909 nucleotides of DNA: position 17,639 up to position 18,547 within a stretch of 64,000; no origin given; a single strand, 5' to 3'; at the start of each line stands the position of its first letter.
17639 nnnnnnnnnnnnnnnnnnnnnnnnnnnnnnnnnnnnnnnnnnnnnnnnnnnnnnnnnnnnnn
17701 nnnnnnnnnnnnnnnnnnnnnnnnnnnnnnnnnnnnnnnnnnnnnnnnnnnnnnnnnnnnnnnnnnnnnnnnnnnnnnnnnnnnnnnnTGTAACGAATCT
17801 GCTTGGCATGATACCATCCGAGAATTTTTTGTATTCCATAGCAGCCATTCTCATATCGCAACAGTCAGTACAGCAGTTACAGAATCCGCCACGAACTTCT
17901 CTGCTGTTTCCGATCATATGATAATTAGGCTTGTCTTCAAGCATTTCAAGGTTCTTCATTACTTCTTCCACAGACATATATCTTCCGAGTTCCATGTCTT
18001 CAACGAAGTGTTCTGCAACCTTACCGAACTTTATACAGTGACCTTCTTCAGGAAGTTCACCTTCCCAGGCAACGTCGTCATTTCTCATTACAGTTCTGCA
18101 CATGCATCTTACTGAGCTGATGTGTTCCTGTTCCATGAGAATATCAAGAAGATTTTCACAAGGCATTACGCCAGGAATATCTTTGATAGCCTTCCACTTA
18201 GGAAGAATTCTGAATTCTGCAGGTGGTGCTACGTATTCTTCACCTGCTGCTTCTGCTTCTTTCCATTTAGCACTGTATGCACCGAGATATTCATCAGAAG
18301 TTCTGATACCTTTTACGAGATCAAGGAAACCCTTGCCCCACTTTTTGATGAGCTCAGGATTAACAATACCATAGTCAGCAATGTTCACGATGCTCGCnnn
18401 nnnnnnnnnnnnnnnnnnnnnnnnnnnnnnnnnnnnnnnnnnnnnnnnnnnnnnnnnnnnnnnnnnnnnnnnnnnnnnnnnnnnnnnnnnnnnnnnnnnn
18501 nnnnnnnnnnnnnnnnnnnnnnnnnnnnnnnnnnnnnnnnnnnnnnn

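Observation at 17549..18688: Uncharacterised 379-aa protein with ~20 cysteines: HTH-like N-terminus, unusual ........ cluster and a C-terminal 2×[4Fe-4S] ferredoxin domain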

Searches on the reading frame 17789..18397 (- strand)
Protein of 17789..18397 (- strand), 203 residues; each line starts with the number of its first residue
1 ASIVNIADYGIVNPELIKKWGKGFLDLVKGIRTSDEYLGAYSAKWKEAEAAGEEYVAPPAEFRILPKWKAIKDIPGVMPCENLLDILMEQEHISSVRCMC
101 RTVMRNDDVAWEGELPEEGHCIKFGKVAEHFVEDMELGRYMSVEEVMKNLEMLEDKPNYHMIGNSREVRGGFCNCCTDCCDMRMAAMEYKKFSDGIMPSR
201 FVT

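Call 70: predict_structure(alignment_id=A4)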
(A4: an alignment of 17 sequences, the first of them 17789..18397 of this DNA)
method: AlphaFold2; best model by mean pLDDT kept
length: 203 residues; sequences in the alignment: 17
mean_pLDDT: 79.6   pTM: 0.76
mean pLDDT of the five models: 79.6, 78.6, 77.3, 75.8, 74.6
residues with pLDDT >= 90: 36; 70-90: 129; 50-70: 35; < 50: 3
segments of 3 or more residues with pLDDT < 50: none
pLDDT, mean of each block of 10 residues (from residue 1): 57 83 84 80 79 81 82 83 90 89 67 81 91 92 94 82 74 71 68 71 57
secondary structure, 60 per line:
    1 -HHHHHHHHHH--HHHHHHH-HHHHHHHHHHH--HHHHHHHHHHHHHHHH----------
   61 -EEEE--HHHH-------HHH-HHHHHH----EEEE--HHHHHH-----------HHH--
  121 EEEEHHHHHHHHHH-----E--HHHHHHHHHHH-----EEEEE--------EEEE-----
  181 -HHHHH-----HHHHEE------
elements in order: H2-11 H14-20 H22-32 H35-50 E62-65 H68-71 H83-88 E93-96 H99-104 E121-124 H125-134 H143-153 E159-163 E172-175 H182-186 H192-195

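Call 73: find_homologous_proteins(query=A4, max_evalue=0.00001)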
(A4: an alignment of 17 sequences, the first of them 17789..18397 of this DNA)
Query A4 (17 sequences) (203 aa, profile of the alignment): 383 proteins with E <= 0.00001 among 2087 candidates; the best 120 are listed.
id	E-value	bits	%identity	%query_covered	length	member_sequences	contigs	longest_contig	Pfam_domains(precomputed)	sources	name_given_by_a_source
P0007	1.8e-83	297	50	99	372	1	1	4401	PF14697.12,PF12837.13,PF00037.33,PF12838.13,PF13237.12,PF13187.12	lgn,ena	-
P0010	4.3e-81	289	51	100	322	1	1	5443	PF14697.12,PF12837.13,PF00037.33,PF12838.13,PF13237.12,PF13187.12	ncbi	ncbi:MAG: 4Fe-4S dicluster domain-containing protein, partial [Candidatus Atribacteria bacterium]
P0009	1.1e-78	282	48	99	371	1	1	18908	PF14697.12,PF12797.13,PF12837.13,PF00037.33,PF12838.13,PF13237.12,PF13187.12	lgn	-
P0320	7.7e-76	272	46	99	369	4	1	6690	PF12837.13,PF00037.33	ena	-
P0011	4.3e-70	253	52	94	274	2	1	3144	PF14697.12,PF12797.13,PF12837.13,PF00037.33,PF12838.13,PF13237.12,PF13187.12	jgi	jgi:NAD-dependent dihydropyrimidine dehydrogenase PreA subunit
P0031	1.2e-56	210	35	85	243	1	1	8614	-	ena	-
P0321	1.1e-47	180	32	81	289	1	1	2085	PF14697.12,PF12797.13,PF12837.13,PF00037.33,PF12838.13,PF25160.2,PF13237.12,PF13187.12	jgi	jgi:ferredoxin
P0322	3.0e-43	166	36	98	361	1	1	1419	PF22451.3,PF12837.13,PF00037.33,PF12838.13,PF13237.12,PF13187.12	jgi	jgi:ferredoxin/DNA-binding Lrp family transcriptional regulator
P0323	5.2e-36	142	36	71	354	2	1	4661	PF14697.12,PF00037.33,PF12838.13,PF13187.12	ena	-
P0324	7.8e-36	142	26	68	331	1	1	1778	PF14697.12,PF12797.13,PF12837.13,PF00037.33,PF12838.13,PF25160.2,PF13237.12,PF13183.12,PF13187.12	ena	-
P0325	1.2e-35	141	32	69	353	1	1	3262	PF14697.12,PF00037.33,PF12838.13,PF13187.12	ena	-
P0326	6.3e-34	135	23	57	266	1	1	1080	PF14697.12,PF12797.13,PF12837.13,PF00037.33,PF13484.12,PF12838.13,PF25160.2,PF13237.12,PF13187.12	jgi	jgi:NAD-dependent dihydropyrimidine dehydrogenase PreA subunit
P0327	2.2e-32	130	22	53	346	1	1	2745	PF14697.12,PF12797.13,PF12837.13,PF00037.33,PF13484.12,PF12838.13,PF13237.12,PF13187.12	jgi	jgi:ferredoxin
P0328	1.0e-29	122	36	69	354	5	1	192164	PF00037.33,PF12838.13,PF13187.12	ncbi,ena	-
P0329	2.6e-29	120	25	65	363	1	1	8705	PF14697.12,PF12797.13,PF12837.13,PF00037.33,PF12838.13,PF13534.12,PF13237.12,PF13187.12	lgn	-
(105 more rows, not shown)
